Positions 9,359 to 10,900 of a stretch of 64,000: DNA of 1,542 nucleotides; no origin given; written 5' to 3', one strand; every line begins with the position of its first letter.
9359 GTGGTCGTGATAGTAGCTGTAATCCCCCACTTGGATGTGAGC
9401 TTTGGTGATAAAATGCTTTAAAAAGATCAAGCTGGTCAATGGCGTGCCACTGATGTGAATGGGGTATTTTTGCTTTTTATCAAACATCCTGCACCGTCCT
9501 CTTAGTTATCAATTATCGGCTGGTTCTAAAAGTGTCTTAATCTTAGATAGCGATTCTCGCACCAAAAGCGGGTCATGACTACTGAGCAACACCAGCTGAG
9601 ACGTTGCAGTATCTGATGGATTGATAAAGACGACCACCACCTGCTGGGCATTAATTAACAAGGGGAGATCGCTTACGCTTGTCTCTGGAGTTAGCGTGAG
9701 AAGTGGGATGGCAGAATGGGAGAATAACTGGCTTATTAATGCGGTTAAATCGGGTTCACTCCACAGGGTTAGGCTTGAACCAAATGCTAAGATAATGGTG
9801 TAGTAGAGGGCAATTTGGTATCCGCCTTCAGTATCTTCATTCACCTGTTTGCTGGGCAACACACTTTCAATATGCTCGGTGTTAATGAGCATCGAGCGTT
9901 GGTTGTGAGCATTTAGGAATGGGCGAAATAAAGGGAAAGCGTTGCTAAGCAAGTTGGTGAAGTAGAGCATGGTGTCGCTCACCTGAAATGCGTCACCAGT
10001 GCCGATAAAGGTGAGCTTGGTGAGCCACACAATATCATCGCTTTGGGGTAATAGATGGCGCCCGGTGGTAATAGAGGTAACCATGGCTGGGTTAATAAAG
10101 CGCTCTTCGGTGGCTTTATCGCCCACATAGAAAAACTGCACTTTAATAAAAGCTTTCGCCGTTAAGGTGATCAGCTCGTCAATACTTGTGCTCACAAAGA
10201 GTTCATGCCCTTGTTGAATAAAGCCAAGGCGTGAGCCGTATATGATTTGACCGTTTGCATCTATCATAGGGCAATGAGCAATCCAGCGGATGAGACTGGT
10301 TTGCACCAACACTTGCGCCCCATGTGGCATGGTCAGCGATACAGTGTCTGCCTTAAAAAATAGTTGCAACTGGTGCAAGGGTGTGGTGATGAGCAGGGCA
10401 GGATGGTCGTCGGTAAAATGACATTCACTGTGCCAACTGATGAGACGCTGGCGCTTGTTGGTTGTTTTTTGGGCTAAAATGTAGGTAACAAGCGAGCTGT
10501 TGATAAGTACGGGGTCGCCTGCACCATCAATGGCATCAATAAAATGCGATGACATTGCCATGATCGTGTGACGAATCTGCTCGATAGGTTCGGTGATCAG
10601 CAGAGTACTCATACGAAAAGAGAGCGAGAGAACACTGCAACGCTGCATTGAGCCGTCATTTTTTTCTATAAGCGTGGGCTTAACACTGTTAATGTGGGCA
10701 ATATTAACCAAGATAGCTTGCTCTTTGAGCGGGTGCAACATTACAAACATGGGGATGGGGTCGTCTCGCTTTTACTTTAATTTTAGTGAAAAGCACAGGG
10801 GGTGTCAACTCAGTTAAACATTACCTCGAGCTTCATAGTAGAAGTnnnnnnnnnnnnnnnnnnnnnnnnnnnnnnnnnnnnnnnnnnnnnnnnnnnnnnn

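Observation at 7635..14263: Minus-strand six-gene operon mixing a paralogous multi-repeat protein family with a HEPN protein and an XAT acetyltransferase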

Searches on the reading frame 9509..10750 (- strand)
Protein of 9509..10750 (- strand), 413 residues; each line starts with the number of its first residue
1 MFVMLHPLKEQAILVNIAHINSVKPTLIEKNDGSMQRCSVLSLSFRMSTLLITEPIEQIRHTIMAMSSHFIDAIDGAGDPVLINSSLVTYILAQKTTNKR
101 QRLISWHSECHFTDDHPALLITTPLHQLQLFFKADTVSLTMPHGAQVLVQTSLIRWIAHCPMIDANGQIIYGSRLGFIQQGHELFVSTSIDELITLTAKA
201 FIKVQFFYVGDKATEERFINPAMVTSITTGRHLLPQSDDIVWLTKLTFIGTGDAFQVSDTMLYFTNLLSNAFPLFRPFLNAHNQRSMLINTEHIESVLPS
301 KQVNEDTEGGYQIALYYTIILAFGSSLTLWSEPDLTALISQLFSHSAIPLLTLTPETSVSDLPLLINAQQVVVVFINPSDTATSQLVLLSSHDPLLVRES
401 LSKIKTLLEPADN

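Call 3: search_protein_families(library=pfam, proteins=[window:9509-10750:-], max_evalue=1)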
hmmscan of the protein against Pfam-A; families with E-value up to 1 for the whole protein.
window:9509-10750:- (413 aa): 3 families
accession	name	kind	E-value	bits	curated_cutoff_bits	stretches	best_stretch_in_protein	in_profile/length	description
PF06289.16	FlbD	-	0.0046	17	24.7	0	281-297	6-22/59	Flagellar and Swarming motility proteins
PF23839.1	DUF7209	-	0.053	13.6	27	0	197-228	44-73/77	Family of unknown function (DUF7209)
PF04397.21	LytTR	-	0.11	13.2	22.6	0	283-300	51-68/98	LytTr DNA-binding domain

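Call 4: search_protein_families(library=ncbifam, proteins=[window:9509-10750:-], max_evalue=1)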
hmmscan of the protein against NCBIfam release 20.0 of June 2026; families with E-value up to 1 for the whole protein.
window:9509-10750:- (413 aa): 0 families

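Call 6: find_encoding_contigs(protein=window:9509-10750:-, flank=10000, max_places=6)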
Protein window:9509-10750:- (413 aa): no gene with exactly this product is on record in the collection.

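Call 7: find_homologous_proteins(query=window:9509-10750:-, max_evalue=0.001)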
Query window:9509-10750:- (413 aa): 2 proteins with E <= 0.001 among 5790 candidates.
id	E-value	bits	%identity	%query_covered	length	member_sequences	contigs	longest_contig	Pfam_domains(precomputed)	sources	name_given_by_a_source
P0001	8.5e-268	905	100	100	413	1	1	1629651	-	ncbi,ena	-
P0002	7.5e-157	540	60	100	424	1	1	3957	-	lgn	-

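Call 8: find_encoding_contigs(protein=P0001, flank=10000, max_places=4)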
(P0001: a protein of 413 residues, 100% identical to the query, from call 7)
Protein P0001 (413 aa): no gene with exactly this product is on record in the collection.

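Call 9: find_encoding_contigs(protein=P0002, flank=10000, max_places=4)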
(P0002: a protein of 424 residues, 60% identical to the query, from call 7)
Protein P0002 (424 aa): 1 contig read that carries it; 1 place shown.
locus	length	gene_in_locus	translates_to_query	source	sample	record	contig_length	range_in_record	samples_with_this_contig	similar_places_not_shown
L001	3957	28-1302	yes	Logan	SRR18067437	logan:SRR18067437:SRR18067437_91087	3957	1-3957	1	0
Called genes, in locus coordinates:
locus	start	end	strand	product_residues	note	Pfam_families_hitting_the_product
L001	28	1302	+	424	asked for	-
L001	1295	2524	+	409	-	-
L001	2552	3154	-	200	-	-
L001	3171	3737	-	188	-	-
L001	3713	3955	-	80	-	?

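Call 15: search_protein_families(library=padloc, proteins=[window:9509-10750:-], max_evalue=1)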
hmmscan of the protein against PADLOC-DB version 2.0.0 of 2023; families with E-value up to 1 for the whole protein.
window:9509-10750:- (413 aa): 0 families

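Call 16: search_protein_families(library=phrogs, proteins=[window:9509-10750:-], max_evalue=1)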
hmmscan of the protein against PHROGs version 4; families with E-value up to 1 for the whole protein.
window:9509-10750:- (413 aa): 0 families

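Call 44: search_protein_families(library=pfam, proteins=[L001:2552-3154:-, L001:3171-3737:-], max_evalue=1)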
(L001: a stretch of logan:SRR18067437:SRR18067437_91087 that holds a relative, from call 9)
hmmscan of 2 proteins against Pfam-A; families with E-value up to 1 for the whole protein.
L001:2552-3154:- (200 aa): 3 families
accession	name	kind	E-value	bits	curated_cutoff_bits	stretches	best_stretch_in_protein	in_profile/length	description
PF20936.3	GCIP_C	-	0.11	13.3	36.2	1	38-117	12-71/106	Grap2 and cyclin-D-interacting, C-terminal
PF08032.17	SpoU_sub_bind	-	0.15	12.9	22.8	1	49-91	31-73/76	RNA 2'-O ribose methyltransferase substrate binding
PF17252.7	DUF5319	-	0.23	12.1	27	1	87-128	26-67/121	Family of unknown function (DUF5319)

L001:3171-3737:- (188 aa): 1 family
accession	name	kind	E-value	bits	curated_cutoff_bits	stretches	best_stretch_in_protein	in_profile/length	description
PF24464.1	Ig_F54D1_6_2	-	0.065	13.4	27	1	83-154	2-73/159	F54D1.6, Ig-like domain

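Call 58: predict_structure(alignment_id=A2)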
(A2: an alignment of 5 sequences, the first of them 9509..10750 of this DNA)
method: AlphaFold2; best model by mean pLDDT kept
length: 413 residues; sequences in the alignment: 5
mean_pLDDT: 80.6   pTM: 0.77
mean pLDDT of the five models: 80.6, 79.0, 79.0, 78.2, 67.3
residues with pLDDT >= 90: 108; 70-90: 224; 50-70: 71; < 50: 10
segments of 3 or more residues with pLDDT < 50: 310-316
pLDDT, mean of each block of 10 residues (from residue 1): 83 89 93 92 79 93 89 91 91 76 75 80 87 83 86 87 81 79 86 80 85 84 87 77 84 81 86 76 73 78 53 51 64 68 69 76 81 86 85 84 86 52
secondary structure, 60 per line:
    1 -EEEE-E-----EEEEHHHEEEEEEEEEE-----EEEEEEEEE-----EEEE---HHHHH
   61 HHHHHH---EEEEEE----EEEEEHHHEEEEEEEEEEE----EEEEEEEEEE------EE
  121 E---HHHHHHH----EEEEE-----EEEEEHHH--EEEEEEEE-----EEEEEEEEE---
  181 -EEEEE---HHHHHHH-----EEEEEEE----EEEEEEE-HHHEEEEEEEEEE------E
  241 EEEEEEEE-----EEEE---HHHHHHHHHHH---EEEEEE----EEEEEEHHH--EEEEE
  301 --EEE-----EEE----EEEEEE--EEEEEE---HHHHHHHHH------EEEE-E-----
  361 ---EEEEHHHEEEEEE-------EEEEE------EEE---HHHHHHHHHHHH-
elements in order: E2-5 E13-16 E20-29 E35-43 E49-52 H56-66 E70-75 E80-84 E88-98 E103-112 E119-121 H125-131 E136-140 E146-150 E156-163 E169-177 E182-186 H190-196 E202-208 E213-219 E224-233 E240-248 E254-257 H261-271 E275-280 E285-290 E296-300 E303-305 E311-313 E318-323 E326-331 H335-343 E350-353 E364-367 E371-376 E384-388 E395-397 H401-412

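Call 71: find_encoding_contigs(protein=P0011, flank=10000, max_places=3)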
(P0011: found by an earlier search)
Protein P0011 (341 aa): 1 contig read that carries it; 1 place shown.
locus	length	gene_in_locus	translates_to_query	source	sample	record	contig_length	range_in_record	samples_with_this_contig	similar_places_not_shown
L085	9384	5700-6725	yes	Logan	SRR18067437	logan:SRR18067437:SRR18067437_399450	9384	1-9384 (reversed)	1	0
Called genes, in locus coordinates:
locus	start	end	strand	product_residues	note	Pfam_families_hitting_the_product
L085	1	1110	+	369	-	?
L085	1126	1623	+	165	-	PF01668:SmpB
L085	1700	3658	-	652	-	PF02518:HATPase_c, PF00204:DNA_gyraseB, PF01751:Toprim, PF00986:DNA_gyraseB_C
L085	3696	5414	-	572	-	PF07497:Rho_RNA_bind, PF00006:ATP-synt_ab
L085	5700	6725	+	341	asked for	PF05496:RuvB_N, PF00004:AAA, PF17864:AAA_lid_4, PF05491:WHD_RuvB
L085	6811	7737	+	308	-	PF00145:DNA_methylase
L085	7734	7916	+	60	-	-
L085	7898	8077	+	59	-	-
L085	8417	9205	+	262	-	-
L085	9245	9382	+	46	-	?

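Call 72: find_encoding_contigs(protein=P0010, flank=10000, max_places=3)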
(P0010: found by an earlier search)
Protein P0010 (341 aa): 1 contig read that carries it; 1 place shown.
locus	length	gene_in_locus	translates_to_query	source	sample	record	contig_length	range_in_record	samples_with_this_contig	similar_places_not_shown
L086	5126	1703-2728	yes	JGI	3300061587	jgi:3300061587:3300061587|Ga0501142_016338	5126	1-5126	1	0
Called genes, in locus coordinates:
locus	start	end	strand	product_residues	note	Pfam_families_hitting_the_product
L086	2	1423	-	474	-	?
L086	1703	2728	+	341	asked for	PF05496:RuvB_N, PF00004:AAA, PF17864:AAA_lid_4, PF05491:WHD_RuvB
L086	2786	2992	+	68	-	-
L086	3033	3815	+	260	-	-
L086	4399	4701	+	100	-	-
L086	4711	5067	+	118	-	PF00132:Hexapep (weak)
